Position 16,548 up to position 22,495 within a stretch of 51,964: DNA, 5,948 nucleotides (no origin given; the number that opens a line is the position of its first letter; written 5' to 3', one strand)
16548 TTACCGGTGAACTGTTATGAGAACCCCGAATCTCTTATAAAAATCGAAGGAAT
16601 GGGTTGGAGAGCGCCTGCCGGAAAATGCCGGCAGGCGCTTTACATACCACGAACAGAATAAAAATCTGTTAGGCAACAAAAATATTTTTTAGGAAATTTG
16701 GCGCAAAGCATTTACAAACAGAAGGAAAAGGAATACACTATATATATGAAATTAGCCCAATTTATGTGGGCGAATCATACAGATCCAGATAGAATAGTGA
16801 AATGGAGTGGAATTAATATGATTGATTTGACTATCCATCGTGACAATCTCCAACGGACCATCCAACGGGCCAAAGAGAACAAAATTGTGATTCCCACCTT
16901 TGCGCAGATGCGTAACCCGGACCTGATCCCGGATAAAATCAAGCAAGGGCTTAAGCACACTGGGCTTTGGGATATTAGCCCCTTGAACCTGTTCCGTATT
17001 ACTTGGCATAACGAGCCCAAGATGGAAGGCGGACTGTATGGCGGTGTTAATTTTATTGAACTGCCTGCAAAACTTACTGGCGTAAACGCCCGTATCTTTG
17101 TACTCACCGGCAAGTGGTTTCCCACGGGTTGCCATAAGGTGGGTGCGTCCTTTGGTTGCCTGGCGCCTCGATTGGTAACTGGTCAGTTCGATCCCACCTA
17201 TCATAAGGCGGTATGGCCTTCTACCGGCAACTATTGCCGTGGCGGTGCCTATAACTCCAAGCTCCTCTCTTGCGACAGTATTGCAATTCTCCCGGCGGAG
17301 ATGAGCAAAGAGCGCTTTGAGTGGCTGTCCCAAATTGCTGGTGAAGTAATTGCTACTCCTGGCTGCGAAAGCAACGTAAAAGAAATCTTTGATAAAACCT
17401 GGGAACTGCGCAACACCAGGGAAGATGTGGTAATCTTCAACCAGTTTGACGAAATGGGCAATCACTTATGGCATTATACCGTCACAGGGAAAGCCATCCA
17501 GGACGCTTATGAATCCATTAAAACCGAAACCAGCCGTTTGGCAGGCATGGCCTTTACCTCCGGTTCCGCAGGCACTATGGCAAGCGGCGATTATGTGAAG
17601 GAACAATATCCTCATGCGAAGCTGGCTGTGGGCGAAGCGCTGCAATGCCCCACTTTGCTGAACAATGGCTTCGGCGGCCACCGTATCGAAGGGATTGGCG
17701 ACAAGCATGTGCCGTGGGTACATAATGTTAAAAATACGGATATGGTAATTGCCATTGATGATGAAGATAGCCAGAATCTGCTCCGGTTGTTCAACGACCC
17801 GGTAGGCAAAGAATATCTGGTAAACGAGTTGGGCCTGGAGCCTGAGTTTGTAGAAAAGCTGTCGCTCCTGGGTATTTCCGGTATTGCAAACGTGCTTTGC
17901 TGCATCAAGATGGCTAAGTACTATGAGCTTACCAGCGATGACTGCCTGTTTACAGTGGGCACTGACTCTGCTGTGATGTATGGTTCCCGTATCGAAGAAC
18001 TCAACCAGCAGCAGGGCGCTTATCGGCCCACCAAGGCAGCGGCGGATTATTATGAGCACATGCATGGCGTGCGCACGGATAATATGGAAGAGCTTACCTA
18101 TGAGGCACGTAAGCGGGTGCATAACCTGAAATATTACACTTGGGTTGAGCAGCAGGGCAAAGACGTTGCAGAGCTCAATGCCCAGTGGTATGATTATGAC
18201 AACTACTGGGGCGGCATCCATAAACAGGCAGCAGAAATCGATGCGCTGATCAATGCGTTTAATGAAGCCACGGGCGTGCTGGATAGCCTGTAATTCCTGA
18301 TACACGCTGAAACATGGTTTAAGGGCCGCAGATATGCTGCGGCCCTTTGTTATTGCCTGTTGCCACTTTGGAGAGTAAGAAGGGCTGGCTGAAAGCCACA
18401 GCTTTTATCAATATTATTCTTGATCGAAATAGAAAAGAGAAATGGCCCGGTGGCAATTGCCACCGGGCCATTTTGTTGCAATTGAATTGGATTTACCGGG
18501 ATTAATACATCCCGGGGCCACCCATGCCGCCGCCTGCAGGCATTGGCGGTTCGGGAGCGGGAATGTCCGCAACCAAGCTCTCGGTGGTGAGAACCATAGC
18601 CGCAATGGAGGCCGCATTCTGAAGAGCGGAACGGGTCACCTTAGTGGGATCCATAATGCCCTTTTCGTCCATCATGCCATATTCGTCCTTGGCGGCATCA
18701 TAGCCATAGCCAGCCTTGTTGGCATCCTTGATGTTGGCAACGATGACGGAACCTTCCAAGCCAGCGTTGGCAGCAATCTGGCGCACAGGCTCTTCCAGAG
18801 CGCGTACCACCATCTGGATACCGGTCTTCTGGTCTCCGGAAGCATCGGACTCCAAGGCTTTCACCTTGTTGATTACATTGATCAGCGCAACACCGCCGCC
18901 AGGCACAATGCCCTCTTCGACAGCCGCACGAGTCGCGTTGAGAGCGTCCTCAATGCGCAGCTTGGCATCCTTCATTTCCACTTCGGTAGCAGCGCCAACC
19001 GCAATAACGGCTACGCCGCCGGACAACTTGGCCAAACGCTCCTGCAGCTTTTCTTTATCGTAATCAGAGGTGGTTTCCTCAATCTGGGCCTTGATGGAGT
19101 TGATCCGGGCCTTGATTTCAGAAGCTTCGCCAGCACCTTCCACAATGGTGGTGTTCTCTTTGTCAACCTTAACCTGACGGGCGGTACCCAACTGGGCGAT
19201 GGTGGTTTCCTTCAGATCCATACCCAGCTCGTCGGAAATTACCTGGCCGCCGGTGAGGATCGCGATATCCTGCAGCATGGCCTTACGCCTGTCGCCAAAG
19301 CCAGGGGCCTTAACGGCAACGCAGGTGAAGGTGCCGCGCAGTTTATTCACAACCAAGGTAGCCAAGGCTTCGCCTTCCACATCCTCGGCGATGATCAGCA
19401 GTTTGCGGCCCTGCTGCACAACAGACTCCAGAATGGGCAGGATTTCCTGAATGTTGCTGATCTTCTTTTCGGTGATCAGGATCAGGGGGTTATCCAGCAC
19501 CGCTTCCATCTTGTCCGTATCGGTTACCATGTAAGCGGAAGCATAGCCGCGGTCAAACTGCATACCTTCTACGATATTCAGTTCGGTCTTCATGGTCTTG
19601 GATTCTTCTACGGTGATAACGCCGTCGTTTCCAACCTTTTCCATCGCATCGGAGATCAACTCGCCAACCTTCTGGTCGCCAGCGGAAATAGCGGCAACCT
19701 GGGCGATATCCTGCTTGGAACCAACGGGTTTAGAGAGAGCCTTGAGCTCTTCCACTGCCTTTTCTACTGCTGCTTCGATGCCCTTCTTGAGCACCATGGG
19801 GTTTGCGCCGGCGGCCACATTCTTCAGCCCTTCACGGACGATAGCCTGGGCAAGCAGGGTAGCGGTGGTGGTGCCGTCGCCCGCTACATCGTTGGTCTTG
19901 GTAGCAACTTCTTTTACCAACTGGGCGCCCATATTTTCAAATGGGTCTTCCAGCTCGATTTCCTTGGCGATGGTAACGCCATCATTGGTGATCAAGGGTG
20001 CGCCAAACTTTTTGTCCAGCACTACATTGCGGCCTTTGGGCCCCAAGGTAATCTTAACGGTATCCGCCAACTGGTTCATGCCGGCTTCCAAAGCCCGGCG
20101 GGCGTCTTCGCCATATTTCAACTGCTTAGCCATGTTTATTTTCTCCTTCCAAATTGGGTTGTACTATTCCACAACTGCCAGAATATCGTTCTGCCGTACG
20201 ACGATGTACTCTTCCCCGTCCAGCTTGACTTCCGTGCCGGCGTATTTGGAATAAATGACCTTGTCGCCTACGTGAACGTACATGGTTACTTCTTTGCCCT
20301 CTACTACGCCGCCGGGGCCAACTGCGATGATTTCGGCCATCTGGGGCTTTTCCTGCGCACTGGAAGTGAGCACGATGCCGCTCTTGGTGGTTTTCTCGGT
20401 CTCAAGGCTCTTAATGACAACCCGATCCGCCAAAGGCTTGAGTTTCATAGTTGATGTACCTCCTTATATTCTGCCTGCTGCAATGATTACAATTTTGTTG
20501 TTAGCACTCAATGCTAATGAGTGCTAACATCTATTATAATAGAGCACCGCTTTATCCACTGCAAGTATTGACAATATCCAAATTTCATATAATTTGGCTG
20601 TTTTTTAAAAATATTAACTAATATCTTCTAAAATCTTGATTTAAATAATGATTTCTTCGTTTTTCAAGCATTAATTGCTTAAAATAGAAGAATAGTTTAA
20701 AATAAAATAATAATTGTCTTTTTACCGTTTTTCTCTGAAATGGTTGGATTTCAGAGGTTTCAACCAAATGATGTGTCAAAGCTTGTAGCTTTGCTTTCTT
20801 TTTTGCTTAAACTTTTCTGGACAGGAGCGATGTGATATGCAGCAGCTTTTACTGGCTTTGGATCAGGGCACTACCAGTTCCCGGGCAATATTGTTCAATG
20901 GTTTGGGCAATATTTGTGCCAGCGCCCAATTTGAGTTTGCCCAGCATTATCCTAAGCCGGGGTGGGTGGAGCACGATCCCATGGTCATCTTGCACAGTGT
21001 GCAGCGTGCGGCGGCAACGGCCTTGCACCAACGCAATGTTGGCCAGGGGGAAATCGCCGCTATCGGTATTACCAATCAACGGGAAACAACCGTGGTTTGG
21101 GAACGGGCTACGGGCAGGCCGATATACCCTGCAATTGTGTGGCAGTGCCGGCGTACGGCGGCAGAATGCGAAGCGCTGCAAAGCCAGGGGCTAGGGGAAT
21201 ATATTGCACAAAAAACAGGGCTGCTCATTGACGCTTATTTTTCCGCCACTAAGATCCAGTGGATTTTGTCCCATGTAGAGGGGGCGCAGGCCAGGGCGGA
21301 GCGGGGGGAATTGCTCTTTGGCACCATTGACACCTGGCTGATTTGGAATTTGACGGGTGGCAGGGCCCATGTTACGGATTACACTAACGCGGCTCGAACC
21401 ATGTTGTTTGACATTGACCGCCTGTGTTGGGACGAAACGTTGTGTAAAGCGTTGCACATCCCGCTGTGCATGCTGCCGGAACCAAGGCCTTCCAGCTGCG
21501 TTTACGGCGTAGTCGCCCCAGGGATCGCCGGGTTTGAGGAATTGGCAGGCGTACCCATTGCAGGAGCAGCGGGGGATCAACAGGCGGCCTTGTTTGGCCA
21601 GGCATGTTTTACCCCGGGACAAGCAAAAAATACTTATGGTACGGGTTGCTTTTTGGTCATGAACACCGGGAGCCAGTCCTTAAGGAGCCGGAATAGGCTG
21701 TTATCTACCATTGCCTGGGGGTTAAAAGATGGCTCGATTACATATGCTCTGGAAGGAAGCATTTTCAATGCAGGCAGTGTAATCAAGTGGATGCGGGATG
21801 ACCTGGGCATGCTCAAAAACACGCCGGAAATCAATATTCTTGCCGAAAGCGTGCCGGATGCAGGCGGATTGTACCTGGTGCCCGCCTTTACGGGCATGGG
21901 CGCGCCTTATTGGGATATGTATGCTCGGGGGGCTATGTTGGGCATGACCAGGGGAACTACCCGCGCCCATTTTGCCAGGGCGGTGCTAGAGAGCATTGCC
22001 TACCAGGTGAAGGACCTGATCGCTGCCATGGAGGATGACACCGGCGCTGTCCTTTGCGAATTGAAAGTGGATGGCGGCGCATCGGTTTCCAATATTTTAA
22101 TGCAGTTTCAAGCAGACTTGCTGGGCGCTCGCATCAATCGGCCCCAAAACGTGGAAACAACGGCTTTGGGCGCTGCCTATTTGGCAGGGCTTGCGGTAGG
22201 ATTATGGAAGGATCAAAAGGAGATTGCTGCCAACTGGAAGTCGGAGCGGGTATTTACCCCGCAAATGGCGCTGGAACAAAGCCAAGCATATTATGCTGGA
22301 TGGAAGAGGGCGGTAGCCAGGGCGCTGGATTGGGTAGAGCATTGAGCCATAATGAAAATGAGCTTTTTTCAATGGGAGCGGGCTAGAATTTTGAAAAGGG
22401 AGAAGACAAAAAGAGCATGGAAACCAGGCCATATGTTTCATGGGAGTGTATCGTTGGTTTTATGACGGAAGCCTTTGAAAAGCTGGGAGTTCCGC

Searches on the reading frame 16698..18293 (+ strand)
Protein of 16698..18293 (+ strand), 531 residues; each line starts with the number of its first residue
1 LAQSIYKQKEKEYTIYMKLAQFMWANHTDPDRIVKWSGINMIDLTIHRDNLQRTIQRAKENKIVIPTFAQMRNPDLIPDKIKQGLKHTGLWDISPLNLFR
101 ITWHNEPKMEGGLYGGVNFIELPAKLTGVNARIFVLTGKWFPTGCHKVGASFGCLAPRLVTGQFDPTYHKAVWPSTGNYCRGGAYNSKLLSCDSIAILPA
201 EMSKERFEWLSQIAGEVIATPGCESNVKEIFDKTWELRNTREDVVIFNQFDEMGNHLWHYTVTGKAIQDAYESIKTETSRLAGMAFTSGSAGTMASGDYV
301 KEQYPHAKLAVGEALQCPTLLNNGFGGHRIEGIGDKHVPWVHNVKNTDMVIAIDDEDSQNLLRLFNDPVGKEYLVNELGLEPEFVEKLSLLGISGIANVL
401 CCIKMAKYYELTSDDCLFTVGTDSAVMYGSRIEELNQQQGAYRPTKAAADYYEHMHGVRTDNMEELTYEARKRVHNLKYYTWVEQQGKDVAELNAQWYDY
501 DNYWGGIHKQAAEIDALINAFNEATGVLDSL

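Call 61: search_protein_families(library=pfam, proteins=[window:16698-18293:+], max_evalue=0.00001)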
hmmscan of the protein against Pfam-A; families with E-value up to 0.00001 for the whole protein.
window:16698-18293:+ (531 aa): 1 family
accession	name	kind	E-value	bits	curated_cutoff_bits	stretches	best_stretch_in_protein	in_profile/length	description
PF00291.31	PALP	-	3.5e-06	27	35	1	142-362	33-253/295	Pyridoxal-phosphate dependent enzyme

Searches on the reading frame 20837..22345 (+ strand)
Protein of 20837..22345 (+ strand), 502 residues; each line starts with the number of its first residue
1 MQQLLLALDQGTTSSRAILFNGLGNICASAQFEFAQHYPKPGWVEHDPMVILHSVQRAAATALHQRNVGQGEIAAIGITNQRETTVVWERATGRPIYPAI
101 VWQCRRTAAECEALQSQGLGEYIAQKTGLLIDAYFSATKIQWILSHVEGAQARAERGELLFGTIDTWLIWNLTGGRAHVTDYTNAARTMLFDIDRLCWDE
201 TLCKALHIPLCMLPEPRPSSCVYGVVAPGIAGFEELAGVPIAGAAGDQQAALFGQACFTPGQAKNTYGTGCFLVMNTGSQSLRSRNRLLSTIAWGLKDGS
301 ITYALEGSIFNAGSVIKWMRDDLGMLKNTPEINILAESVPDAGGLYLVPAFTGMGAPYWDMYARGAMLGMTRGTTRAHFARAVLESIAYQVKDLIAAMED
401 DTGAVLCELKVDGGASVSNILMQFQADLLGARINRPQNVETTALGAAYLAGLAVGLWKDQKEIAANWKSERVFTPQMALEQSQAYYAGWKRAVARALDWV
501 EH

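Call 5: search_protein_families(library=pfam, proteins=[window:20837-22345:+])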
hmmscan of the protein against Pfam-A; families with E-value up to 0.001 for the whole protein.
window:20837-22345:+ (502 aa): 2 families
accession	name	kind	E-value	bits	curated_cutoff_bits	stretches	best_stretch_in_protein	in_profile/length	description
PF00370.27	FGGY_N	-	2.9e-79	266.5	28.8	1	5-254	2-245/245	FGGY family of carbohydrate kinases, N-terminal domain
PF02782.22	FGGY_C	-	2e-40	139.1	27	1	264-453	2-197/198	FGGY family of carbohydrate kinases, C-terminal domain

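Call 13: search_protein_families(library=ncbifam, proteins=[window:20837-22345:+])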
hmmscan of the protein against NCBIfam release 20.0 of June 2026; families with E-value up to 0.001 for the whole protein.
window:20837-22345:+ (502 aa): 12 families
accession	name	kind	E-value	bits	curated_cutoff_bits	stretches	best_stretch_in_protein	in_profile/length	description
NF000756.0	PRK00047.1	subfamily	3.5e-231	767.8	498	1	2-501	4-499/502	glycerol kinase GlpK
TIGR01311.1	glycerol_kin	equivalog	2.7e-210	698.9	590.35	1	4-499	2-496/496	glycerol kinase GlpK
TIGR01312.1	XylB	equivalog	3.8e-65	220.3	380.25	1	7-473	2-458/481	xylulokinase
TIGR01314.1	gntK_FGGY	equivalog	1.8e-37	129.1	648.55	1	5-476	2-472/505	gluconokinase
NF011601.0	PRK15027.1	equivalog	7.6e-36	123.5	912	1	6-477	3-459/484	xylulokinase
NF008187.0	PRK10939.1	equivalog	3.5e-31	108.4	528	1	2-501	3-508/521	autoinducer-2 kinase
TIGR02628.1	fuculo_kin_coli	equivalog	1.9e-26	93.1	470.9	1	4-475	2-464/465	L-fuculokinase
NF003154.0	PRK04123.1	equivalog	5.8e-15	55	428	1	351-487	389-525/554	ribulokinase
TIGR01315.1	5C_CHO_kinase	subfamily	7.9e-14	51.2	408.7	1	342-467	378-505/541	FGGY family pentulose kinase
TIGR01234.1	L-ribulokinase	equivalog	3.3e-12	45.9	583.25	1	344-488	375-519/536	ribulokinase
TIGR02627.1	rhamnulo_kin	equivalog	6.5e-11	41.5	527.95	2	91-225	85-213/454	rhamnulokinase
NF007925.0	PRK10640.1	equivalog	4.9e-08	31.8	639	0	72-217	73-211/489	rhamnulokinase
